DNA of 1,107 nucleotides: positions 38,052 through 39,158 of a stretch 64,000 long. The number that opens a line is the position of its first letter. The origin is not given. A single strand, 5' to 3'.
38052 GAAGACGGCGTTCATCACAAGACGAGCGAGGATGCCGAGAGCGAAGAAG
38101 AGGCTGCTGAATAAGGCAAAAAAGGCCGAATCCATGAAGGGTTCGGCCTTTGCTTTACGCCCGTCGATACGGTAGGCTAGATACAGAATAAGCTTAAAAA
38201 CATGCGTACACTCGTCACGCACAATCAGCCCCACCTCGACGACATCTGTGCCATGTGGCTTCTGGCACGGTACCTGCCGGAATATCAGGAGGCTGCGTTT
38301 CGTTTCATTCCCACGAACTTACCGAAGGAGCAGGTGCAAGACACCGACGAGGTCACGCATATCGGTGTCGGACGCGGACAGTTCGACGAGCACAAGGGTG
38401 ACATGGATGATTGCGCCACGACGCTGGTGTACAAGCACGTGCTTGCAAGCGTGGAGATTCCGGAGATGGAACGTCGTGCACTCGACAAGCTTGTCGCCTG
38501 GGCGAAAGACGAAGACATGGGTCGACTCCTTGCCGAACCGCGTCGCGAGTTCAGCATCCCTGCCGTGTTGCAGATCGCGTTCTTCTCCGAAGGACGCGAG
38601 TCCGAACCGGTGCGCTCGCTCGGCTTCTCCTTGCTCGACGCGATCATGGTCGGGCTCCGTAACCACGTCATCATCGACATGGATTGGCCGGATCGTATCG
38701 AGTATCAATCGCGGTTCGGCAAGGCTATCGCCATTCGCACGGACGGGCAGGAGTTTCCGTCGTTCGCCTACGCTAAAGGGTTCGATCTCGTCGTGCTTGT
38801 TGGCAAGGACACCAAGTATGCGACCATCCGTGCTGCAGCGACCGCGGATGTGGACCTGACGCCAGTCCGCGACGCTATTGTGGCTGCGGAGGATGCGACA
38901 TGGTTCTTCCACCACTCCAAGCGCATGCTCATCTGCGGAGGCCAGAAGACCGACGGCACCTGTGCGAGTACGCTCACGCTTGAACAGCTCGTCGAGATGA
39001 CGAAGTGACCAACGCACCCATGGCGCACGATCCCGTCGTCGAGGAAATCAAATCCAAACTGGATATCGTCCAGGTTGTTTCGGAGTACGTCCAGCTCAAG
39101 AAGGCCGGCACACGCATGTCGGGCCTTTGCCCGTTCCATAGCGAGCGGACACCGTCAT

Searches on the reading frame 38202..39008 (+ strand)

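Call 51: search_protein_families(library=pfam, proteins=[window:38202-39008:+])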
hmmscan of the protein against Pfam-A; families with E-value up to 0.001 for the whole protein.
window:38202-39008:+ (268 aa): 1 family
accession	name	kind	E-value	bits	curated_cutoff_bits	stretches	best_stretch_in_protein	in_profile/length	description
PF09828.14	ChrB_C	-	0.00044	21.1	25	1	5-108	2-89/132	ChrB, C-terminal domain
